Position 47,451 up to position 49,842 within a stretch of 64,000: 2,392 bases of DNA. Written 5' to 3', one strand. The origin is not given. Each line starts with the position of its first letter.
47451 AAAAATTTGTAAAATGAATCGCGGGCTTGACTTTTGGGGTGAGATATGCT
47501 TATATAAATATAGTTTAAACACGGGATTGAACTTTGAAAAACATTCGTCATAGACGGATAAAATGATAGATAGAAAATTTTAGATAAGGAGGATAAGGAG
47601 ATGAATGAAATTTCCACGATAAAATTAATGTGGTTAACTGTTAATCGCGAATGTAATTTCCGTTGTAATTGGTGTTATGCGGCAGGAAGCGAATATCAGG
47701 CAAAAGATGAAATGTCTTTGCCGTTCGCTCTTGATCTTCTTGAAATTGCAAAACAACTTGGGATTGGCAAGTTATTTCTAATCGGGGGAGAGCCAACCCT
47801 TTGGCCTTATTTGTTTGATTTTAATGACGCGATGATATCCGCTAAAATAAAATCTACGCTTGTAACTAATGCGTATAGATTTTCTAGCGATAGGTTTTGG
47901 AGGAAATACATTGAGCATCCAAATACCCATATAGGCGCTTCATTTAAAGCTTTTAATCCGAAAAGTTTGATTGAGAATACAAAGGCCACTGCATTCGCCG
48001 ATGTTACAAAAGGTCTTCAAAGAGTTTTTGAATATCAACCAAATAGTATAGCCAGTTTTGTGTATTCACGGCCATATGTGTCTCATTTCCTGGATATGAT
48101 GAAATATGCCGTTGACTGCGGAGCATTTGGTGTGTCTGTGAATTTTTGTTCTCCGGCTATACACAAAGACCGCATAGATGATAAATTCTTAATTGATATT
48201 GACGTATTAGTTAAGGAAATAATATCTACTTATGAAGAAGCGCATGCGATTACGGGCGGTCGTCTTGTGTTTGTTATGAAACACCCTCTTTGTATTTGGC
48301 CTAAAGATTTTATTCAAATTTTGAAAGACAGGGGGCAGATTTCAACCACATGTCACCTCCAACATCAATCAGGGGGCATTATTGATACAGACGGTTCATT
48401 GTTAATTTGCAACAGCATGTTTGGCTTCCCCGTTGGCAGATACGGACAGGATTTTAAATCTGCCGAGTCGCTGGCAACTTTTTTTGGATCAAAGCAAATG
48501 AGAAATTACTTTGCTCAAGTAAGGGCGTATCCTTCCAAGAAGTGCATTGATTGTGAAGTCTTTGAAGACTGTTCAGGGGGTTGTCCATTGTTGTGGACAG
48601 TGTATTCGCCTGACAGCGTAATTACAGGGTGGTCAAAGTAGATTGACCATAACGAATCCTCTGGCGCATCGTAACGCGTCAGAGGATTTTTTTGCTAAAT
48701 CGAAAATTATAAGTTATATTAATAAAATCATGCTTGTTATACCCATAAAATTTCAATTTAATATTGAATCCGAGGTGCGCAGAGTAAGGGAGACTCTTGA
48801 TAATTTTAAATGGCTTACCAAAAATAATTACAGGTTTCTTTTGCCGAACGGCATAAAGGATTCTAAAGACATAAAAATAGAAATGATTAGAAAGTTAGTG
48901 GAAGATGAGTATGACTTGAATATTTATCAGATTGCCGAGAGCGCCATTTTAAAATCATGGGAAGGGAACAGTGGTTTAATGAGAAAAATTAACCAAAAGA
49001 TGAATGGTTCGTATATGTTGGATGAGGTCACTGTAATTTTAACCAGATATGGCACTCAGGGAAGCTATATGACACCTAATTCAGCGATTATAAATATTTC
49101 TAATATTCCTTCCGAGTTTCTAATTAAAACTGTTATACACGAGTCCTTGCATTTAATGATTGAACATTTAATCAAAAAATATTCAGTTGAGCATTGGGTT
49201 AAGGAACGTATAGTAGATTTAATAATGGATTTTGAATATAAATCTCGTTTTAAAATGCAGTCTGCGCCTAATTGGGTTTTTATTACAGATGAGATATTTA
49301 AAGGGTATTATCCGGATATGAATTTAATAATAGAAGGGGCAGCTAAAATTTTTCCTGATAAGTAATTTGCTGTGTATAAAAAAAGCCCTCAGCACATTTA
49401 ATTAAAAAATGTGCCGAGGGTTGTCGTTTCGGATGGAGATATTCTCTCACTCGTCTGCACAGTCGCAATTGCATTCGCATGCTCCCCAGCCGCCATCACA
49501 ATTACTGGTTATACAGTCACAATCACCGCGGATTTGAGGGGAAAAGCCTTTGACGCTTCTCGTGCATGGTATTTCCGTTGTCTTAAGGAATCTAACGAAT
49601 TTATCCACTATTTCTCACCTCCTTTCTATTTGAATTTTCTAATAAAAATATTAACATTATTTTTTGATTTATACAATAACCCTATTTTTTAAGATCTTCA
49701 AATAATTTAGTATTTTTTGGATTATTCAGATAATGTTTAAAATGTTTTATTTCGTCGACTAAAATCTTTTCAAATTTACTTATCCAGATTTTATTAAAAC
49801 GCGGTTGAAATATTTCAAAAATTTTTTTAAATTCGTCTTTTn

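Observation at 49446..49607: Unannotated minus-strand gene for a 53-aa octa-cysteine peptide; the annotated plus-strand ORF here is probably wrong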

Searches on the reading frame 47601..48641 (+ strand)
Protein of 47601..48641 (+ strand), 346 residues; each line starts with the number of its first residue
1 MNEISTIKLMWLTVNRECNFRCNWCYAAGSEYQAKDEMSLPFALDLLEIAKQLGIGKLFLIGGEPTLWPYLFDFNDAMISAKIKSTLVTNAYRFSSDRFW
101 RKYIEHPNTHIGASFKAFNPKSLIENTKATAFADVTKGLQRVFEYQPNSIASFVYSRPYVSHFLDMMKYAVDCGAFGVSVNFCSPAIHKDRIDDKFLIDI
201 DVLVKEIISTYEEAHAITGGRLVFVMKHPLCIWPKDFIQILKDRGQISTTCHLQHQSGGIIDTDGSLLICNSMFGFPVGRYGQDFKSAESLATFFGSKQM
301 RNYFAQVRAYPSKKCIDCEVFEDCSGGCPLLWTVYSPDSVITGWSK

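Call 3: search_protein_families(library=ncbifam, proteins=[window:47601-48641:+], max_evalue=0.1)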
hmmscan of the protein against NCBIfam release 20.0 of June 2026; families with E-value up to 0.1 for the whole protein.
window:47601-48641:+ (346 aa): 52 families (the best 25 are shown)
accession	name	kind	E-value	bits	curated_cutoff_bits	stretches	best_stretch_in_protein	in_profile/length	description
NF047865.1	rSAM_PapB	equivalog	5.9e-14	52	340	1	9-329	4-317/330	PapB family radical SAM/SPASM ranthipeptide maturase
NF001199.0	PRK00164.2-1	equivalog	3.5e-13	49.4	231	1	7-210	11-216/308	GTP 3',8-cyclase MoaA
TIGR02668.1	moaA_archaeal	equivalog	3.5e-13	49.2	325.25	1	9-210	11-213/303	GTP 3',8-cyclase MoaA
TIGR04317.1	W_rSAM_matur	equivalog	7.7e-12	45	380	1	7-207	3-206/349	tungsten cofactor oxidoreductase radical SAM maturase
NF038283.1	viperin_w_prok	equivalog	1.8e-11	43.7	180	1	14-122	8-121/281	viperin family antiviral radical SAM protein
TIGR02666.1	moaA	equivalog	4.3e-11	42.3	284.05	1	8-146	10-154/336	GTP 3',8-cyclase MoaA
NF045574.1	sacti_mat_StsB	exception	7.1e-10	38.3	625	1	7-93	95-180/466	StsB family radical SAM/SPASM domain sactipeptide maturase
TIGR04055.1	rSAM_NirJ2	equivalog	9.6e-10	38.5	500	1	10-209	3-202/326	putative heme d1 biosynthesis radical SAM protein NirJ2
TIGR04054.1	rSAM_NirJ1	equivalog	9.8e-10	37.6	650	1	13-142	41-169/387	putative heme d1 biosynthesis radical SAM protein NirJ1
TIGR04251.1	SCM_rSAM_ScmF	equivalog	1.2e-09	38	400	1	10-271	6-265/353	SynChlorMet cassette radical SAM/SPASM protein ScmF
NF049973.1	radical_Rv1681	equivalog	1.6e-09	37.2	380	1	10-98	74-161/326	Rv1681 family radical SAM protein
TIGR03942.1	sulfatase_rSAM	equivalog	7.1e-09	35.2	349.45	2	245-329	242-325/363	anaerobic sulfatase maturase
TIGR04051.1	rSAM_NirJ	equivalog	2.4e-08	33.4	515.45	1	14-98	8-92/354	heme d1 biosynthesis radical SAM protein NirJ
TIGR03974.1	rSAM_six_Cys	equivalog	5.9e-08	32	425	1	5-39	94-129/451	thioether cross-link-forming SCIFF peptide maturase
TIGR04546.1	rSAM_ahbC_deAc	equivalog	1.6e-07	30.5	650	1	13-114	44-144/390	12,18-didecarboxysiroheme deacetylase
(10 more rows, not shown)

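Call 4: search_protein_families(library=pfam, proteins=[window:47601-48641:+], max_evalue=0.1)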
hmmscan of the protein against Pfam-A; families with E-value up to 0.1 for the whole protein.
window:47601-48641:+ (346 aa): 2 families
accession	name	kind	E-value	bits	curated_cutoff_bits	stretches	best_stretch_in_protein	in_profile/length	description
PF04055.27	Radical_SAM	-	1.8e-15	57.9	29.5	1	15-148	4-143/166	Radical SAM superfamily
PF13353.11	Fer4_12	-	0.027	15.2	22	1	16-67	13-65/137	4Fe-4S single cluster domain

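Call 23: search_solved_structures(query=window:47601-48641:+, max_evalue=0.001)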
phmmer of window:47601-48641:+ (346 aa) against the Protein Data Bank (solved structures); distinct sequences matched with E-value up to 0.001: 2.
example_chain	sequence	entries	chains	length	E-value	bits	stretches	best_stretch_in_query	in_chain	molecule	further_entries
5wgg_A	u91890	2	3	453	1.9e-05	27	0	3-48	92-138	Radical SAM domain protein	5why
5v1q_A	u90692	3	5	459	3.5e-05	26.1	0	15-93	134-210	Radical SAM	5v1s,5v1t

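Call 73: search_solved_structures(query=A5, max_evalue=0.01)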
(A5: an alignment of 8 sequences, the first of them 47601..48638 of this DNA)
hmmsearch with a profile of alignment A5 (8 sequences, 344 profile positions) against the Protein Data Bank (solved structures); distinct sequences matched with E-value up to 0.01: 15.
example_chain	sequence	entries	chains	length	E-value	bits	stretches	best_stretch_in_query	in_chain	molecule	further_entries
5wgg_A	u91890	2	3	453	5.3e-07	32.2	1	1-70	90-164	Radical SAM domain protein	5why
8vpo_A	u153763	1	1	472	2.1e-06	30.3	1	5-191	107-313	Radical SAM core domain-containing protein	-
6efn_A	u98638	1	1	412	3.5e-05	26.2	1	12-176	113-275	Sporulation killing factor maturation protein SkfB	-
5v1q_A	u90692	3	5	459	4.4e-05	25.9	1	17-337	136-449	Radical SAM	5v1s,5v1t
6b4c_A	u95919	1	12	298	0.00012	24.5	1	14-105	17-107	Viperin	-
9dgw_A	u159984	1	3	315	0.00012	24.5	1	14-105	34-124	Radical SAM core domain-containing protein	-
9dfw_A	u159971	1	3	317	0.00012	24.5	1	14-105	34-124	Radical SAM core domain-containing protein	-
7n7i_A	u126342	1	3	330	0.00014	24.3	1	14-105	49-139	Viperin-like enzyme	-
9dfu_A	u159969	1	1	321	0.00064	22.1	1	14-91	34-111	Radical SAM core domain-containing protein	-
9dfn_A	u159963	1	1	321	0.00068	22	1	14-91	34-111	Radical SAM core domain-containing protein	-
7wzv_A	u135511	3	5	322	0.001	21.4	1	16-102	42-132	4Fe-4S cluster-binding domain-containing protein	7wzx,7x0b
1tv7_A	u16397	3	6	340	0.0016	20.8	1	10-79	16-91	Molybdenum cofactor biosynthesis protein A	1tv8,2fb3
2fb2_A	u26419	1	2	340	0.0017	20.7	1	10-79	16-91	Molybdenum cofactor biosynthesis protein A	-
6c8v_A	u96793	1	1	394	0.0043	19.4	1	14-90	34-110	Coenzyme PQQ synthesis protein E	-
7tol_A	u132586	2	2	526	0.0046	19.3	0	8-213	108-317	glycerol dibiphytanyl glycerol tetraether - macrocyclic archaeol synthase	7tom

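Call 74: search_protein_families(library=padloc, proteins=[window:47601-48641:+], max_evalue=0.01)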
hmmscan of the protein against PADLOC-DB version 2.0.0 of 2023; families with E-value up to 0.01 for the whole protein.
window:47601-48641:+ (346 aa): 3 families
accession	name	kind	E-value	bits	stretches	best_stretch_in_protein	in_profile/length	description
PDLC02903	pVip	-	1.4e-12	45.6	1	14-123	6-108/257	Viperins not associated with kinases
PDLC02904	pVip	-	2.1e-09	35.3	1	14-99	9-93/262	Viperins associated with kinases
PDLC02905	pVip-kinase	-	0.0017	15.7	1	5-95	179-273/474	Viperin-kinase fusion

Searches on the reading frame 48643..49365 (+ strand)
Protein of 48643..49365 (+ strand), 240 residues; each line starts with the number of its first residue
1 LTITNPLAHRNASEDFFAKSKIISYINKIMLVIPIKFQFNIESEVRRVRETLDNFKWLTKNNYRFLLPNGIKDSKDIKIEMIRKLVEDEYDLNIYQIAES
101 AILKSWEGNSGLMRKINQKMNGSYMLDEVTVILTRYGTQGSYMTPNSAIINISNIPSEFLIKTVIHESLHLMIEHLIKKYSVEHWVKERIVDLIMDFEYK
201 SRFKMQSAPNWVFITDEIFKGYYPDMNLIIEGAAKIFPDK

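Call 3: search_protein_families(library=ncbifam, proteins=[window:48643-49365:+], max_evalue=0.1)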
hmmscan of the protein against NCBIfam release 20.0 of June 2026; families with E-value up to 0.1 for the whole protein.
window:48643-49365:+ (240 aa): 1 family
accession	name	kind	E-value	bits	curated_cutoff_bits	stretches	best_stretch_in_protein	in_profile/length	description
NF046040.1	RelB_antitoxin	equivalog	0.056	13.8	50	0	86-105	36-55/69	type II toxin-antitoxin system RelB family antitoxin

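Call 4: search_protein_families(library=pfam, proteins=[window:48643-49365:+], max_evalue=0.1)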
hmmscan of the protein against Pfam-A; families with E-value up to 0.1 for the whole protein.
window:48643-49365:+ (240 aa): 0 families

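Call 24: search_solved_structures(query=window:48643-49365:+, max_evalue=1)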
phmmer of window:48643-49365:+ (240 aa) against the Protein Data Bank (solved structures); distinct sequences matched with E-value up to 1: 0.

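Call 27: find_homologous_proteins(query=window:48643-49365:+, max_evalue=0.001)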
Query window:48643-49365:+ (240 aa): 61 proteins with E <= 0.001 among 257 candidates.
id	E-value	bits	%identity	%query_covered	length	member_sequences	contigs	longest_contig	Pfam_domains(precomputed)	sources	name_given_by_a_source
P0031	1.6e-134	465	100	88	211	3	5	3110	-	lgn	-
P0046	3.0e-116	405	86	88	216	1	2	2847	-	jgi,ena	-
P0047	1.1e-113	397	86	87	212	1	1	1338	-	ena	-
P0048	1.2e-103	364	78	88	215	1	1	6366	-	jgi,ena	-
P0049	1.4e-103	364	80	88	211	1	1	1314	-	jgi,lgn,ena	-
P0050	2.0e-102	360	78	88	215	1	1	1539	-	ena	-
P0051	1.3e-101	357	78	86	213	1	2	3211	-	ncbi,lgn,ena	-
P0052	2.8e-101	356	78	88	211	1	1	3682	-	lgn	-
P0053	4.6e-100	352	76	88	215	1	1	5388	-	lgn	-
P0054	1.1e-98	348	71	99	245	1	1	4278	-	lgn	-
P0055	2.5e-98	347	75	88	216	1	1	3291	-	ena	-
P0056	6.4e-98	345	75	88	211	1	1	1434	-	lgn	-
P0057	9.1e-98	345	76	87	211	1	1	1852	-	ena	-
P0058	1.3e-97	344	76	87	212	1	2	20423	-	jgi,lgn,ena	-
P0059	4.4e-96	339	72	88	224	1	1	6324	-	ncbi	-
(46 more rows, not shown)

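Call 74: search_protein_families(library=padloc, proteins=[window:48730-49365:+], max_evalue=0.01)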
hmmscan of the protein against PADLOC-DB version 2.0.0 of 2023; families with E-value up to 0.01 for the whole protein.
window:48730-49365:+ (211 aa): 0 families

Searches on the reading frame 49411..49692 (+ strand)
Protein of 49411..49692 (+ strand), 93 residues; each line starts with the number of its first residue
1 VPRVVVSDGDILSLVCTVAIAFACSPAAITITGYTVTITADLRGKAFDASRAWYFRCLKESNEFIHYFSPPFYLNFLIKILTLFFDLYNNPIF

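Call 3: search_protein_families(library=ncbifam, proteins=[window:49411-49692:+], max_evalue=0.1)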
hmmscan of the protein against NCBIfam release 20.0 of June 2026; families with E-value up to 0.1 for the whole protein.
window:49411-49692:+ (93 aa): 0 families

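Call 4: search_protein_families(library=pfam, proteins=[window:49411-49692:+], max_evalue=0.1)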
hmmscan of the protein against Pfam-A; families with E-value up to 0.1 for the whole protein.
window:49411-49692:+ (93 aa): 0 families

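Call 8: list_cluster_members(proteins=[window:49450-49608:-, window:51986-52159:+, window:52034-52159:+, window:49411-49692:+, window:47601-48641:+, window:48643-49365:+])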
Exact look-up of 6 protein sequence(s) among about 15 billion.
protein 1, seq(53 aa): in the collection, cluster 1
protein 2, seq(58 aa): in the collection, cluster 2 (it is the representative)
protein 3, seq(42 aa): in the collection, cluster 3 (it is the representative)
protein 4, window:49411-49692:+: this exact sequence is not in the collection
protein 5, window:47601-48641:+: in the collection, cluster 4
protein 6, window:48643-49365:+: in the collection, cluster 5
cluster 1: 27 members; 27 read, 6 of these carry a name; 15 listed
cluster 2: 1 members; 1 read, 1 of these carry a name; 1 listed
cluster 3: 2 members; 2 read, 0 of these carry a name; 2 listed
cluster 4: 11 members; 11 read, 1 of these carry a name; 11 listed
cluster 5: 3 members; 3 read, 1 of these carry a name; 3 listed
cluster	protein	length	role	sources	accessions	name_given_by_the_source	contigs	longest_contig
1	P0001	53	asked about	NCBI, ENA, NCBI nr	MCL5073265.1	MAG: hypothetical protein M1308_20605 [Actinobacteria bacterium] | hypothetical protein [Actinomycetota bacterium]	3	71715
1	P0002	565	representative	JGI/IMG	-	-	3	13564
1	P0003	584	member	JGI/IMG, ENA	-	hypothetical protein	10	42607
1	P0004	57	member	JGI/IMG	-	hypothetical protein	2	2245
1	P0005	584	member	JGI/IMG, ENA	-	hypothetical protein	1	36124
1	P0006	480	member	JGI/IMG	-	hypothetical protein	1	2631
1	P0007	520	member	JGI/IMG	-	hypothetical protein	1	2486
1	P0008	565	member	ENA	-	-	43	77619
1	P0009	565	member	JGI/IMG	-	-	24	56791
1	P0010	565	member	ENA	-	-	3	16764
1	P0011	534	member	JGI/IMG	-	-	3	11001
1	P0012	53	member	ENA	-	-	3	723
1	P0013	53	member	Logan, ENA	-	-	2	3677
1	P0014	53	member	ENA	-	-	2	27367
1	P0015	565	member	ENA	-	-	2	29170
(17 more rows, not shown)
